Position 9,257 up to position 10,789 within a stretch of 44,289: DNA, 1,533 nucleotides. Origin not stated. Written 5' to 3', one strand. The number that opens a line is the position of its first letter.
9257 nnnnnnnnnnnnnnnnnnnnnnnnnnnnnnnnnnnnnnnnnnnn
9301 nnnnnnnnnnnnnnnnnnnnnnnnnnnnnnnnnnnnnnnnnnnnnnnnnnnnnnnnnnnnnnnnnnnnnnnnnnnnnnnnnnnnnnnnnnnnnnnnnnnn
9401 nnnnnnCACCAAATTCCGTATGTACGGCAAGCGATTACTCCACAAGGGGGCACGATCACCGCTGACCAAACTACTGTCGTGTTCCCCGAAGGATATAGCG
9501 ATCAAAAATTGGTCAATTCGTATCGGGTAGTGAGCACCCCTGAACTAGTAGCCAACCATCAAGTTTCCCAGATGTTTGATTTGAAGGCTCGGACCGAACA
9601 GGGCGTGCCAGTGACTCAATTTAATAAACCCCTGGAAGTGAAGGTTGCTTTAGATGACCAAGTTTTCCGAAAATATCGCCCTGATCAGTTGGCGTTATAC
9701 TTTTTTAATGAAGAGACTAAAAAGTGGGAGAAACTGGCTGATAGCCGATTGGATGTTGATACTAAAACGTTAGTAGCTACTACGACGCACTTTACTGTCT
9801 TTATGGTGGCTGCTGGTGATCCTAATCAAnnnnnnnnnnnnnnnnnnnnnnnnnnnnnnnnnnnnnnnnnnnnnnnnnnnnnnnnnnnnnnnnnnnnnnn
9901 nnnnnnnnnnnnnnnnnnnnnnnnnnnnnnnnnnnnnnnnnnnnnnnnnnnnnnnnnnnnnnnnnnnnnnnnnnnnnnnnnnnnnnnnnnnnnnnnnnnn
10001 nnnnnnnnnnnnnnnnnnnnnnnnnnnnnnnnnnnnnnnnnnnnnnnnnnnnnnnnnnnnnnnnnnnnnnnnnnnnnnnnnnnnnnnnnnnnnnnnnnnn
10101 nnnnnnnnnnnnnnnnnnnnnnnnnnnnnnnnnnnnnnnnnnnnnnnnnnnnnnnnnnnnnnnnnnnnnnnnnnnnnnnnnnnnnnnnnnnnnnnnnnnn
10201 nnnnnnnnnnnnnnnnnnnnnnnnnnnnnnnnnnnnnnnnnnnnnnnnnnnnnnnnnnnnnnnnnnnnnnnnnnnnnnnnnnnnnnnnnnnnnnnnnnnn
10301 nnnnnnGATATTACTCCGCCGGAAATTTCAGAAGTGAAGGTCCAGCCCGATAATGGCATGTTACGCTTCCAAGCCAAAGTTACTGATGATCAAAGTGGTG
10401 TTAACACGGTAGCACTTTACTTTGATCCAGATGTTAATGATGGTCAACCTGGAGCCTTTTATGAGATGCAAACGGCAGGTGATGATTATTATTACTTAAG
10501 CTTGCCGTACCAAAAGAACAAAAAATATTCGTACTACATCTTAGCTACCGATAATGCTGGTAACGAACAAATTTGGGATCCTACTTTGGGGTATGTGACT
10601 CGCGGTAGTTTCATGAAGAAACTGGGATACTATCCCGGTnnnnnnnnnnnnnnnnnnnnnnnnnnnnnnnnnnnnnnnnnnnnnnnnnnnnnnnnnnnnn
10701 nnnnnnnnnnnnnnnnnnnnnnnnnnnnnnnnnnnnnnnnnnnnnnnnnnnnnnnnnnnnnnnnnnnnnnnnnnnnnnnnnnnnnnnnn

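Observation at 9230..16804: Sec/TM-anchored RHS nuclease toxin in an apparent CPR bacterium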

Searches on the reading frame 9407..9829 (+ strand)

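Call 9: search_protein_families(library=pfam, proteins=[window:9407-9829:+], max_evalue=10)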
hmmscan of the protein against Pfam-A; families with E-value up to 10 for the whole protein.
seq(141 aa): 1 family
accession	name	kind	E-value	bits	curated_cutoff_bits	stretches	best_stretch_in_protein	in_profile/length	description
PF13964.12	Kelch_6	-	0.12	12.8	25.3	1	95-112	28-45/50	Kelch motif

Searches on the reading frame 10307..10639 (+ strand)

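Call 9: search_protein_families(library=pfam, proteins=[window:10307-10639:+], max_evalue=10)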
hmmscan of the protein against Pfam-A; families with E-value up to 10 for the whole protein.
seq(111 aa): 4 families
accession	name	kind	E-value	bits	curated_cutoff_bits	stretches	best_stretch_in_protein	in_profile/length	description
PF24893.1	DUF7743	-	0.00078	19.6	27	1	1-90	3-90/120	Domain of unknown function (DUF7743)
PF13754.12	Big_3_4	-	0.058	13.7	27.3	1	55-88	17-50/106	Domain of unknown function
PF20164.4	GspA_SrpA_N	-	0.083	13.7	27.4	1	69-88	84-103/117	GspA/SrpA SigLec-like domain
PF17957.7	Big_7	-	0.085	14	24.1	1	17-69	18-59/70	Bacterial Ig domain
